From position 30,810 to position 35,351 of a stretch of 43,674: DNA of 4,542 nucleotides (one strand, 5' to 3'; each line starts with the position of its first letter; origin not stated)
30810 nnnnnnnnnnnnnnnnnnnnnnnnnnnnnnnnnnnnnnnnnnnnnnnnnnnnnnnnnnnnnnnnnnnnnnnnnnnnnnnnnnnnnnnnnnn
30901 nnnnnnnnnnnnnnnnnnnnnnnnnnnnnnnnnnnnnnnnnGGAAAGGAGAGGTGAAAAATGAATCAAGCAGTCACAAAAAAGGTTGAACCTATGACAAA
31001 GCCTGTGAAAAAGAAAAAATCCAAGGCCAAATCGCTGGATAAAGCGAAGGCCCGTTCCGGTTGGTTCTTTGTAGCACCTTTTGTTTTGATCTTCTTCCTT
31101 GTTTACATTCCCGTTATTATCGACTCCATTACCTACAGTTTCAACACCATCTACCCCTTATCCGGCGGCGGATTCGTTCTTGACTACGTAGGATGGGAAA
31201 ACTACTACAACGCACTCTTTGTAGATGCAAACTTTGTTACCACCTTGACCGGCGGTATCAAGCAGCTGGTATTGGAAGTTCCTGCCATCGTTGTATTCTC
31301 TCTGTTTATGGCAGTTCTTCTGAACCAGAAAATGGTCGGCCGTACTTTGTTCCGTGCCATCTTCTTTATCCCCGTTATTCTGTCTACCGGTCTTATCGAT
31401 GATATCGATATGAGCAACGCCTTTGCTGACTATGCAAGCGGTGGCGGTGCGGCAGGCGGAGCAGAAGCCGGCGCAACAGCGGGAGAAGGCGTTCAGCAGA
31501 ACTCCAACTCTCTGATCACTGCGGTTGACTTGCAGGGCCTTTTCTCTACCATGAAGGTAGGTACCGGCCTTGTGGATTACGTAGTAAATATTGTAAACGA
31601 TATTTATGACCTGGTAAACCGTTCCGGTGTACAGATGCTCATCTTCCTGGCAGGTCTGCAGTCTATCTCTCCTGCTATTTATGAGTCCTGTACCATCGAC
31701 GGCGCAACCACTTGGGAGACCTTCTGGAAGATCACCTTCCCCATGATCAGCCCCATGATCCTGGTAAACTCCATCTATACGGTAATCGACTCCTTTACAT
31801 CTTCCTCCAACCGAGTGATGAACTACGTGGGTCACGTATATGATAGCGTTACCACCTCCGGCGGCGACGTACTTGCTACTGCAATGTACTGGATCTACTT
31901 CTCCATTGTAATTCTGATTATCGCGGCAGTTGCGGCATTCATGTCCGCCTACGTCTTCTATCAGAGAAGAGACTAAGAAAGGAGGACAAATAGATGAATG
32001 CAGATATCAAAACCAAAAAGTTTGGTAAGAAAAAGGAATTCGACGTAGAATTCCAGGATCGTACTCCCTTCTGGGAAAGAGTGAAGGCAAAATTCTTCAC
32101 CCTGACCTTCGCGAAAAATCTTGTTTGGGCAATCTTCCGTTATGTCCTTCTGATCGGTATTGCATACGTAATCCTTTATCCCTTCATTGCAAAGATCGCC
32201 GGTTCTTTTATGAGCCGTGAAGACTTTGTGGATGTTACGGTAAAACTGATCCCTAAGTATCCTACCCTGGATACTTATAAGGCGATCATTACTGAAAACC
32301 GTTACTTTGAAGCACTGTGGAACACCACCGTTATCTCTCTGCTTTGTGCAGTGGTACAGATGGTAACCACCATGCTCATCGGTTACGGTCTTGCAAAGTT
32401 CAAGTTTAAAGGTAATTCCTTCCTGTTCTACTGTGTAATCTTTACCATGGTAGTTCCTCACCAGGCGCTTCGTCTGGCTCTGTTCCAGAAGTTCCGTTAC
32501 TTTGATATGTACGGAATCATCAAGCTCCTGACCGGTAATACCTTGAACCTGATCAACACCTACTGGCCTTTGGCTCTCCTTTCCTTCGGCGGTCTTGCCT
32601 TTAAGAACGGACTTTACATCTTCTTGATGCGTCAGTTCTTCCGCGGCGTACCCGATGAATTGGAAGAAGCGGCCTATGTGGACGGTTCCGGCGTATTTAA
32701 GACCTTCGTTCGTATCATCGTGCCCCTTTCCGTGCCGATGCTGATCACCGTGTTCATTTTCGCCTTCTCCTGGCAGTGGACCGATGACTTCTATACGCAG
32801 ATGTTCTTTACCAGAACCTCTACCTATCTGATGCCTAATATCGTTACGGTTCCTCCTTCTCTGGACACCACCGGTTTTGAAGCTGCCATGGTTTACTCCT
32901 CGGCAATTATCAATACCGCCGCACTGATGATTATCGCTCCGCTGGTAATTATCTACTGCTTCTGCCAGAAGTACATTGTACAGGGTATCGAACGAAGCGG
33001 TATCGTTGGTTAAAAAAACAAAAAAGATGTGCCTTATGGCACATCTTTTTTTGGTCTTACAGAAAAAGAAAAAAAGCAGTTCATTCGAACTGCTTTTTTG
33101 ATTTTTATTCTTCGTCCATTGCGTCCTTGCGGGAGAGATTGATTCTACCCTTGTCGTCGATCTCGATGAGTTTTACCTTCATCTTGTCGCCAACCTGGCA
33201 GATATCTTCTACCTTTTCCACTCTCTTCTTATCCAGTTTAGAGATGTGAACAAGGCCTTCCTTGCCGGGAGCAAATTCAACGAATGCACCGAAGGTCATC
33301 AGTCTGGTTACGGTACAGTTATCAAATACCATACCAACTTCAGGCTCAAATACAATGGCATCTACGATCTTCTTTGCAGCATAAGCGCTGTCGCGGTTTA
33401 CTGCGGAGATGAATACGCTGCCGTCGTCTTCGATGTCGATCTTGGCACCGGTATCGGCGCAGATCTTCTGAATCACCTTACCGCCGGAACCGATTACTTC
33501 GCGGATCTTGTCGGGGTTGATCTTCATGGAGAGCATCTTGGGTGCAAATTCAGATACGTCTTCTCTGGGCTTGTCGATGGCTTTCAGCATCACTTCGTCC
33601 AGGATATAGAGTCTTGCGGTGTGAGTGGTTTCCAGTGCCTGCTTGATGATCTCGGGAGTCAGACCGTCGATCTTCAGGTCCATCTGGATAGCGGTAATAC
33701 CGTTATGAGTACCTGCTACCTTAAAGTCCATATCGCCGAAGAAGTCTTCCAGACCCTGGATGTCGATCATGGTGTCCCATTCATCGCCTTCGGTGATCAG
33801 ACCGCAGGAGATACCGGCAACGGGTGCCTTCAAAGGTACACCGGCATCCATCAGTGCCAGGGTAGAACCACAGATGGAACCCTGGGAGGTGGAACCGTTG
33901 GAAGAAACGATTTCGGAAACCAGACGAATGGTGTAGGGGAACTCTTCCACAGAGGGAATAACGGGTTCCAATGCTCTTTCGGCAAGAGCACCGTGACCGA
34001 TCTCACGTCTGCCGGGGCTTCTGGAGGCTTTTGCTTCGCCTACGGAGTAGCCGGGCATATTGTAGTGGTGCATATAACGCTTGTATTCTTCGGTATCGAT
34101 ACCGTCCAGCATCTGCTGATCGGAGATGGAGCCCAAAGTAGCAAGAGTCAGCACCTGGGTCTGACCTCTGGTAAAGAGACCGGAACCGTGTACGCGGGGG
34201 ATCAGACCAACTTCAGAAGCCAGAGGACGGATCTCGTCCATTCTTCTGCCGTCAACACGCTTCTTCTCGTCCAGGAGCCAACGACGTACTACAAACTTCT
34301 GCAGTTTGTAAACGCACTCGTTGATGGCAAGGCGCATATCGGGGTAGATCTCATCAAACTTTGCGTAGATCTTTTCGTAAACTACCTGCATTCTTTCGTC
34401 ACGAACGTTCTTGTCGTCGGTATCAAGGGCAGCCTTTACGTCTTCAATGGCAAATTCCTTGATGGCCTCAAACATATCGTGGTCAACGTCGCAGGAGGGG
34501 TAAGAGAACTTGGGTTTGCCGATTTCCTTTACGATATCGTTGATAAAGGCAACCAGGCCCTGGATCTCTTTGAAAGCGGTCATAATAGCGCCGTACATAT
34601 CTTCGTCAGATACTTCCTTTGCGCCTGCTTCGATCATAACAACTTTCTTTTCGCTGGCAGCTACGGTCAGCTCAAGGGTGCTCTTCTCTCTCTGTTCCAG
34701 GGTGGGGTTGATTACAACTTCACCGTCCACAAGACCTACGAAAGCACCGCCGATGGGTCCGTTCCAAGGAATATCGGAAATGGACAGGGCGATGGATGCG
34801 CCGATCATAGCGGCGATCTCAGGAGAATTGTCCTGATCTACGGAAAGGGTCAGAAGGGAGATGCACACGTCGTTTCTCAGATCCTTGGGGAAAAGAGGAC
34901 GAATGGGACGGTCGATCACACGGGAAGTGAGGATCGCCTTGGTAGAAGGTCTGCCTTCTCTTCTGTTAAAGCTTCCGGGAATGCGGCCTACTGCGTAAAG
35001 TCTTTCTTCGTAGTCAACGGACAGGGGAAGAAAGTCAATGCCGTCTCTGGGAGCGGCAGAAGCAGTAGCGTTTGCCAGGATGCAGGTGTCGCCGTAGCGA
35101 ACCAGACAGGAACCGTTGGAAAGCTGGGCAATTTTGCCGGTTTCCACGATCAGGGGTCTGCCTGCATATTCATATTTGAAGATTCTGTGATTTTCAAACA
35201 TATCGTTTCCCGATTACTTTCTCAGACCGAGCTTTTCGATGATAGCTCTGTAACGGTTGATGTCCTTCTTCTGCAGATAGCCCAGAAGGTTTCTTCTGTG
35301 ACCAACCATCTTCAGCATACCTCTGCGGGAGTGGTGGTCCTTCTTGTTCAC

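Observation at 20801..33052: Seven-gene, 12-kb ABC locus: one giant CBM-fused binding protein, two permease pairs, an NHL-Yip1 membrane protein and a 949-aa unknown protein, with no ATPase, regulator or recognisable hydrolase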

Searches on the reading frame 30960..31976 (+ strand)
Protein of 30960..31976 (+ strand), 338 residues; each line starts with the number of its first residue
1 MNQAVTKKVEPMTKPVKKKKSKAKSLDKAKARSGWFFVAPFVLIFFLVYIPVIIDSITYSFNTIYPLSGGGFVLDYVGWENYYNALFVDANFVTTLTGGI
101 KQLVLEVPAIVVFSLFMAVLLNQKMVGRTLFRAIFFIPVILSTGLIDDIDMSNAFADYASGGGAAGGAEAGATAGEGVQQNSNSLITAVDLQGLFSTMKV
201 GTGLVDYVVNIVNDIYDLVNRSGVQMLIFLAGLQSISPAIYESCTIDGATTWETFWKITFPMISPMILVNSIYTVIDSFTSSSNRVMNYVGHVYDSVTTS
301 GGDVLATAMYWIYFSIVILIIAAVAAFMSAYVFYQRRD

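Call 3: search_protein_families(library=pfam, proteins=[window:30960-31976:+], max_evalue=0.01)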
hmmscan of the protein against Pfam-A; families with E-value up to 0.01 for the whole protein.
window:30960-31976:+ (338 aa): 1 family
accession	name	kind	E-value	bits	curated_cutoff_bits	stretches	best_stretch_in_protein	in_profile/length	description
PF00528.27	BPD_transp_1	-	6e-09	36.3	26.4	1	226-337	69-181/184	Binding-protein-dependent transport system inner membrane component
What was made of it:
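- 30960..31976 (+): g6, the MalF-like permease of pair 2 (338 aa), with a long Gly/Ala-rich loop at about aa 148-215 that I infer to be extracytoplasmic. It hits BPD_transp_1 (call 3).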

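Call 6: search_protein_families(library=ncbifam, proteins=[window:30960-31976:+], max_evalue=0.01)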
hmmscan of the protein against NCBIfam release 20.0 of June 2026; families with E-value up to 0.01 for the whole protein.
window:30960-31976:+ (338 aa): 7 families
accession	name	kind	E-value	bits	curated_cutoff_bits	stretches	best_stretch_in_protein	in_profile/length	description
NF007852.0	PRK10561.1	equivalog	8e-12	45.6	335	2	224-281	172-233/295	sn-glycerol-3-phosphate ABC transporter permease UgpA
NF040932.1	ABC_arch_GlcU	equivalog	3.6e-06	26.8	340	1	220-279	146-202/272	glucose ABC transporter permease GlcU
NF008232.0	PRK10999.1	equivalog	1.3e-05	24.2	392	1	226-266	390-432/520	maltose ABC transporter permease MalF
NF008208.0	PRK10971.1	equivalog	0.00015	21.3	415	0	233-278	163-208/277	sulfate/thiosulfate ABC transporter permease CysT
TIGR00969.1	3a0106s02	subfamily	0.00027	20.5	240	1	234-272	167-205/272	sulfate ABC transporter permease subunit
NF008231.0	PRK10998.1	equivalog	0.00057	19.5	261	1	233-280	181-228/296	maltose ABC transporter permease MalG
TIGR01581.1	Mo_ABC_porter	hypoth_equivalog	0.0012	18.4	210.3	1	231-276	124-169/225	ABC transporter permease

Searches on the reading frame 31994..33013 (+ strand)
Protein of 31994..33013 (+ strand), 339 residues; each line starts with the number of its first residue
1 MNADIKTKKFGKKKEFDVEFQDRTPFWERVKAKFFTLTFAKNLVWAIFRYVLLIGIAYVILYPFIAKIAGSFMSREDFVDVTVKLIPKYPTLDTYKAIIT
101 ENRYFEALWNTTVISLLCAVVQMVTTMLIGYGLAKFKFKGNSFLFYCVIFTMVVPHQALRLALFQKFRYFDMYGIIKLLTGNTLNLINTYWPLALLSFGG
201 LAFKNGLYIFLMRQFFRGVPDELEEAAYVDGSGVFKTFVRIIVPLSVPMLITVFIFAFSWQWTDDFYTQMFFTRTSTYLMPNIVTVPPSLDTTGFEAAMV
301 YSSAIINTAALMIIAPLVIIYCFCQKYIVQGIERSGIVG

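Call 3: search_protein_families(library=pfam, proteins=[window:31994-33013:+], max_evalue=0.01)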
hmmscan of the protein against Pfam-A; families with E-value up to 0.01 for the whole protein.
window:31994-33013:+ (339 aa): 1 family
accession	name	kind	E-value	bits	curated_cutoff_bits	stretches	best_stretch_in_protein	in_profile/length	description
PF00528.27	BPD_transp_1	-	5.1e-12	46.3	26.4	1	128-332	3-182/184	Binding-protein-dependent transport system inner membrane component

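Call 6: search_protein_families(library=ncbifam, proteins=[window:31994-33013:+], max_evalue=0.01)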
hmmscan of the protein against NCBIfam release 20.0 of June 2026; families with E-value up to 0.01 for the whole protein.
window:31994-33013:+ (339 aa): 15 families
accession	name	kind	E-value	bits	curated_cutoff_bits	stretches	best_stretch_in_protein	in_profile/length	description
NF008231.0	PRK10998.1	equivalog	1.9e-19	70.3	261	1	52-337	19-294/296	maltose ABC transporter permease MalG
NF008210.0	PRK10973.1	equivalog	5.1e-18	65.7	297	1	46-332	9-276/281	sn-glycerol-3-phosphate ABC transporter permease UgpE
NF040932.1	ABC_arch_GlcU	equivalog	2.5e-15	56.8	340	1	50-333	6-265/272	glucose ABC transporter permease GlcU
NF040839.1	tungstate_WtpB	equivalog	1.1e-11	44.9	340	1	90-259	28-191/251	tungstate ABC transporter permease WtpB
TIGR01581.1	Mo_ABC_porter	hypoth_equivalog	1.8e-10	40.7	210.3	1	97-273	12-182/225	ABC transporter permease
TIGR02139.1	permease_CysT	equivalog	2.6e-07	30.5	246.1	1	91-259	35-198/265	sulfate ABC transporter permease subunit CysT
NF006939.0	PRK09421.1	equivalog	7.8e-07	28.7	262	1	104-260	8-160/230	molybdate ABC transporter permease subunit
NF007047.0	PRK09500.1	equivalog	3.6e-06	26.8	326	1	56-281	13-215/257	spermidine/putrescine ABC transporter permease PotC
NF007044.0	PRK09497.1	equivalog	8e-06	25.5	348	1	56-312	19-267/285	spermidine/putrescine ABC transporter permease PotB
TIGR02141.1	modB_ABC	equivalog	4.7e-05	23.1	182.6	1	114-259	2-146/208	molybdate ABC transporter permease subunit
NF008232.0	PRK10999.1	equivalog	6.4e-05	21.9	392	1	211-262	393-444/520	maltose ABC transporter permease MalF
NF008208.0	PRK10971.1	equivalog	7.1e-05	22.4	415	1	92-271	44-217/277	sulfate/thiosulfate ABC transporter permease CysT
TIGR00969.1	3a0106s02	subfamily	0.00011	21.8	240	1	91-259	46-209/272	sulfate ABC transporter permease subunit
TIGR02140.1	permease_CysW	equivalog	0.0025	17.4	329.1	1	92-244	33-180/261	sulfate ABC transporter permease subunit CysW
NF007852.0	PRK10561.1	equivalog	0.0097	15.8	335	0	84-317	48-280/295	sn-glycerol-3-phosphate ABC transporter permease UgpA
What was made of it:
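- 31994..33013 (+): g7, the MalG-like permease of pair 2 (339 aa). It hits BPD_transp_1 (call 3) and MalG/UgpE models (call 6).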

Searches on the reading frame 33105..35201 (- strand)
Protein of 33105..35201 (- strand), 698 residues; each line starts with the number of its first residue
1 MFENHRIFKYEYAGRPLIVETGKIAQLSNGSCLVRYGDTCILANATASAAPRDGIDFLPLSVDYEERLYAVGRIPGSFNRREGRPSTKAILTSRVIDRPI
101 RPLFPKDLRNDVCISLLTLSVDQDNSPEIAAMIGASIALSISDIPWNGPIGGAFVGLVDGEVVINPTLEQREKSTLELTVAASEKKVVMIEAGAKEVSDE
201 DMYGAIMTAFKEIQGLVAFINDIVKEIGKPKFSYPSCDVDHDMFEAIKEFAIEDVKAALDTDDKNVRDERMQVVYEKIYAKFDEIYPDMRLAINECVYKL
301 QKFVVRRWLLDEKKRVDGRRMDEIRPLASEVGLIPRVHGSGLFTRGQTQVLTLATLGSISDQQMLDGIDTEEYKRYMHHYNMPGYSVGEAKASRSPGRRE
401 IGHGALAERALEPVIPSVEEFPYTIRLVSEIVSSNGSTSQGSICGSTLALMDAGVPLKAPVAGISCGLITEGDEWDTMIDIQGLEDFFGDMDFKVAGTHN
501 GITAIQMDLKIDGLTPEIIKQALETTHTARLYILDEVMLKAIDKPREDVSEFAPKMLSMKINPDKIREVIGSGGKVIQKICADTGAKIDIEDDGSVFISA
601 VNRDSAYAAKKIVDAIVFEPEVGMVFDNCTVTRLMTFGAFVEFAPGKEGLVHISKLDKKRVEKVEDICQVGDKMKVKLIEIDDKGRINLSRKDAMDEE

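Call 5: search_protein_families(library=pfam, proteins=[window:33105-35201:-], max_evalue=0.001)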
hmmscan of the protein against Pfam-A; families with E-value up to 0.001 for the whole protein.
window:33105-35201:- (698 aa): 6 families
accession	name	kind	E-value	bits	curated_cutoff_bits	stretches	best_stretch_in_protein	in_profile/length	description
PF01138.27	RNase_PH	-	2.4e-56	190.2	25.5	2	14-145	2-130/130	3' exoribonuclease family, domain 1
PF03725.20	RNase_PH_C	-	1.9e-19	69.8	20.8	2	149-211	2-66/67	3' exoribonuclease family, domain 2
PF00575.29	S1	-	8.5e-15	55.3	22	1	620-692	2-74/74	S1 RNA binding domain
PF03726.19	PNPase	-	3e-11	44.1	24.6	1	244-320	3-81/81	Polyribonucleotide nucleotidyltransferase, RNA binding domain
PF00013.35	KH_1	-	3.9e-11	43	21.5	1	558-613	3-64/66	KH domain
PF22675.2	KH-I_KHDC4-BBP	-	0.0005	20.3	30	0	566-602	8-44/76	KHDC4/BBP-like, KH-domain type I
